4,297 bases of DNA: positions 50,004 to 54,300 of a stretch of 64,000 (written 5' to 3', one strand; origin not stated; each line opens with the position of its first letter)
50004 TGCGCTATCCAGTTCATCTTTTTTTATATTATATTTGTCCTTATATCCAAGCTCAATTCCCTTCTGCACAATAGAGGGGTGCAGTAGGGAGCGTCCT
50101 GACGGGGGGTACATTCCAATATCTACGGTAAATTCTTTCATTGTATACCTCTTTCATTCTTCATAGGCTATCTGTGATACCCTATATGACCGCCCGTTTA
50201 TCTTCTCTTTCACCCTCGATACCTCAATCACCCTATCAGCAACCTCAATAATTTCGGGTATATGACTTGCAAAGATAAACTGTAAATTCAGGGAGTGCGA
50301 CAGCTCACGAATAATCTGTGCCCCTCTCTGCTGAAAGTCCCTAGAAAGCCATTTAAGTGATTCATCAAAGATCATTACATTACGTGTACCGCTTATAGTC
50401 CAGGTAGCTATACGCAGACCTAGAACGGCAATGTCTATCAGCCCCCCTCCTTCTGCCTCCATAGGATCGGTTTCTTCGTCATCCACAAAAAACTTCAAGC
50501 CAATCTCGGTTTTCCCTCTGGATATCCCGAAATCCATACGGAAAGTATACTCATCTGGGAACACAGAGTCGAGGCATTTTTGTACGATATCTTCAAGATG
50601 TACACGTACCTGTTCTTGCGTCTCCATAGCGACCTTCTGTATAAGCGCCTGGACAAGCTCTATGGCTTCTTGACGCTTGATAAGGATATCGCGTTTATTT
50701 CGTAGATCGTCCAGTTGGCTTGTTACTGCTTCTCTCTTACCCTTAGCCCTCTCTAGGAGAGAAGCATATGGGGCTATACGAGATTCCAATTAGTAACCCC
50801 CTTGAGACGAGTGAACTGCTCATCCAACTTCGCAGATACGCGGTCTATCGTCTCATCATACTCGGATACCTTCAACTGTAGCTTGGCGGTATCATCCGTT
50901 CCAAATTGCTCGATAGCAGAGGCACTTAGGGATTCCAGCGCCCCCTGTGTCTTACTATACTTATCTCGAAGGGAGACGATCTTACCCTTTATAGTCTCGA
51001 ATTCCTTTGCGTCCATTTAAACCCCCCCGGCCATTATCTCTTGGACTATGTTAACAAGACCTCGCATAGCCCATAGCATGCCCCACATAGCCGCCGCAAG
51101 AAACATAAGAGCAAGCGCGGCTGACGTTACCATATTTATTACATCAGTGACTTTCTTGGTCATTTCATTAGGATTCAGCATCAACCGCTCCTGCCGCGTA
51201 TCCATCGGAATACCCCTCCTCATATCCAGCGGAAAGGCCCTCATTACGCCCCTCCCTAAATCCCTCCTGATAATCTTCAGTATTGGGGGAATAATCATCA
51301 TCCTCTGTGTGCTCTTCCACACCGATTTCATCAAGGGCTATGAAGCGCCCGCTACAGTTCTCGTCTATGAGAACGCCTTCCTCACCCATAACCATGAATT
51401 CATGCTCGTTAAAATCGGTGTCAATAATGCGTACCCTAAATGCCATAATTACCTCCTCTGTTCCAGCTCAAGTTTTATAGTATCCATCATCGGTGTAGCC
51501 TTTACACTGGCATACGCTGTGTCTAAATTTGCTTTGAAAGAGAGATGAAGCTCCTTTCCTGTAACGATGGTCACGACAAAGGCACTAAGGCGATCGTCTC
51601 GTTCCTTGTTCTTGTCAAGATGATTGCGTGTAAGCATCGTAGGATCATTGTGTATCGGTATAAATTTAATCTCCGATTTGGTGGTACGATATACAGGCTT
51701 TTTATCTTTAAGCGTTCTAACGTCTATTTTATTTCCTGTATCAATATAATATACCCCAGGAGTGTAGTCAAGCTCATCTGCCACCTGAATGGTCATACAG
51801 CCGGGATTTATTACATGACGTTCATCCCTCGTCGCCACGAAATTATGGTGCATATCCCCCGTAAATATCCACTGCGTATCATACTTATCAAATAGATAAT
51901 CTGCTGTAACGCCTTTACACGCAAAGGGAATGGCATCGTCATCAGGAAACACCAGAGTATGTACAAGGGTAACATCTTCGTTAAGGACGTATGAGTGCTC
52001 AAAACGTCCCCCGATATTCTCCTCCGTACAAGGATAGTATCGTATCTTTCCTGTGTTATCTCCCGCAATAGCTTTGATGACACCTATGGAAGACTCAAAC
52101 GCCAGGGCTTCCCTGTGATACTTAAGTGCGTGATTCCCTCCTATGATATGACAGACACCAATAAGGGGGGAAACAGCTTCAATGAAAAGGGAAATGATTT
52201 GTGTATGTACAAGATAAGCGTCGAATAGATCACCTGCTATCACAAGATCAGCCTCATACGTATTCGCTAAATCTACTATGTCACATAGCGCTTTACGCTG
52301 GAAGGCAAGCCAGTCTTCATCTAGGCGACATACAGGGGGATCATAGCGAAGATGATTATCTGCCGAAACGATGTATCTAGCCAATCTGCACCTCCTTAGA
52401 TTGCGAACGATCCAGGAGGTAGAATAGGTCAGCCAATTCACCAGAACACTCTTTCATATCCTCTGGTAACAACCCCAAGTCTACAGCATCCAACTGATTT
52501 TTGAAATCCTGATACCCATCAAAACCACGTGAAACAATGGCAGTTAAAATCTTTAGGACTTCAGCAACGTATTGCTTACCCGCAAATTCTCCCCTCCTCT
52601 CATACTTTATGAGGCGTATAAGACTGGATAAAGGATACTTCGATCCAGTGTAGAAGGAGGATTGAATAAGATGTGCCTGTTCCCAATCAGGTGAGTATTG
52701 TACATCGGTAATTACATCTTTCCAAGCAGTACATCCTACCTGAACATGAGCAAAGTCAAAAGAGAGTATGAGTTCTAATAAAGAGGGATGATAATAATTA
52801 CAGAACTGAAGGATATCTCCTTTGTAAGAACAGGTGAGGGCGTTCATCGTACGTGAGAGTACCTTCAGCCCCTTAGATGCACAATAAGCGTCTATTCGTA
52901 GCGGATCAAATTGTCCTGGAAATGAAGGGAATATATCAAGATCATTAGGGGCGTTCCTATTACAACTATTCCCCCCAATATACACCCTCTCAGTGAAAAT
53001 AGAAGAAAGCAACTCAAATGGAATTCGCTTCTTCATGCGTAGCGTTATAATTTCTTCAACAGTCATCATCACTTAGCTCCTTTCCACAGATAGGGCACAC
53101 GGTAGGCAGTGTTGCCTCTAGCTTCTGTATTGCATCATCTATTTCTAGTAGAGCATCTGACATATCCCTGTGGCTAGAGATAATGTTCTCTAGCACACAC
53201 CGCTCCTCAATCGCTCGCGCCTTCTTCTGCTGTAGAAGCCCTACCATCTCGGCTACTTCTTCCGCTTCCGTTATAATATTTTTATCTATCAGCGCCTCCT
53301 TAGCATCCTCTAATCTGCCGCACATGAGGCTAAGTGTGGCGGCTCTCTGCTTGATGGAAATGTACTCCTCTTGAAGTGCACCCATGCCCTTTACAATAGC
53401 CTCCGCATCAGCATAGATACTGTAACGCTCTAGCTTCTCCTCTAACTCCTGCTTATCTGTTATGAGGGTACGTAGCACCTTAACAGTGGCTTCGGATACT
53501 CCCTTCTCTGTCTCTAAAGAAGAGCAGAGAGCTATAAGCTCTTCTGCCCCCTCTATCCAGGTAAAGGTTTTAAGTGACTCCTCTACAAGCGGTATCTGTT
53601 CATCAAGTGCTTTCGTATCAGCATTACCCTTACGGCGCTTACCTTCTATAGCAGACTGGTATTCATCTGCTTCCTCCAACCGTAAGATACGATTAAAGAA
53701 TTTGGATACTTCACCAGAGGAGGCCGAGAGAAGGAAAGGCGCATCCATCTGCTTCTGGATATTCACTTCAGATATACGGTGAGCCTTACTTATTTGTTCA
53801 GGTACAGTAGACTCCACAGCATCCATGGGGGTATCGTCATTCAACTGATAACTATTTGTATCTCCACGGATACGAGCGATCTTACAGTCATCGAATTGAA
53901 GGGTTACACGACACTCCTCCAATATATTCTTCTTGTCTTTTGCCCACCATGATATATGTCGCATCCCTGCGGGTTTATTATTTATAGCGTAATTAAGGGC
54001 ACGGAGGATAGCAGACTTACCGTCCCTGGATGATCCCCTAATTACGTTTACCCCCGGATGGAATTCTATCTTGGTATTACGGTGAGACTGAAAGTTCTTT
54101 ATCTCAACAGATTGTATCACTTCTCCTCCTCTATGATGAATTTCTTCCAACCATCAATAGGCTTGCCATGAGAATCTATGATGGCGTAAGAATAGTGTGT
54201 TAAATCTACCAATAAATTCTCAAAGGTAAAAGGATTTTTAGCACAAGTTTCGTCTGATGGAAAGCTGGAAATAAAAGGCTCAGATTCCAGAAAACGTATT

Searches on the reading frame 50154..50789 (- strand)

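Call 32: search_protein_families(library=pfam, proteins=[window:50154-50789:-], max_evalue=0.01)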
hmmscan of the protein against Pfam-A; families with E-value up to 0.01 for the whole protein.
window:50154-50789:- (211 aa): 1 family
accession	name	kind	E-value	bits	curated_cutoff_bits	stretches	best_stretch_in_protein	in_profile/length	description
PF02463.25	SMC_N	-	0.0058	16.5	40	0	119-197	143-218/220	RecF/RecN/SMC N terminal domain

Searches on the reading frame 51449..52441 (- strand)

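Call 32: search_protein_families(library=pfam, proteins=[window:51449-52441:-], max_evalue=0.01)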
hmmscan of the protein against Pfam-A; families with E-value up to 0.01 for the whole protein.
window:51449-52441:- (330 aa): 1 family
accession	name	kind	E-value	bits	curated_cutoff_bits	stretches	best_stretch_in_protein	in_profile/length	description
PF00149.33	Metallophos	-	0.00034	21.5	21.5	1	24-198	4-189/191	Calcineurin-like phosphoesterase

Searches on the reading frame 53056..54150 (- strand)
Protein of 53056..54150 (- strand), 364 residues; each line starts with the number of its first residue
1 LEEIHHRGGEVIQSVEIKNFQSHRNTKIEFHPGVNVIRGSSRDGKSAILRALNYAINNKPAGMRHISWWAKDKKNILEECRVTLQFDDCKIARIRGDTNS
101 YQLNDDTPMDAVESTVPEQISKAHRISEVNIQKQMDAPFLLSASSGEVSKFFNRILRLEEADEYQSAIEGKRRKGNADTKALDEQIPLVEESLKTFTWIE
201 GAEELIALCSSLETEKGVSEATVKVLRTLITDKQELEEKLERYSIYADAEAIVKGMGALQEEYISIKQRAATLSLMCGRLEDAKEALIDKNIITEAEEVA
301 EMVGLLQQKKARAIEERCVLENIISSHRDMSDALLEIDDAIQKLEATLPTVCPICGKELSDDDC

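Call 32: search_protein_families(library=pfam, proteins=[window:53056-54150:-], max_evalue=0.01)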
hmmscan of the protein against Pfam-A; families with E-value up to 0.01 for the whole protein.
window:53056-54150:- (364 aa): 3 families
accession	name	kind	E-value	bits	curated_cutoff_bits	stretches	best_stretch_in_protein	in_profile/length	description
PF13476.12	AAA_23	-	5.9e-12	47.1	27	1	14-222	1-155/201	AAA domain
PF13175.12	AAA_15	-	7.1e-10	39.5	32.1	1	12-230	3-222/374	AAA ATPase domain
PF02463.25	SMC_N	-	1.6e-06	28.1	40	1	12-90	2-87/220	RecF/RecN/SMC N terminal domain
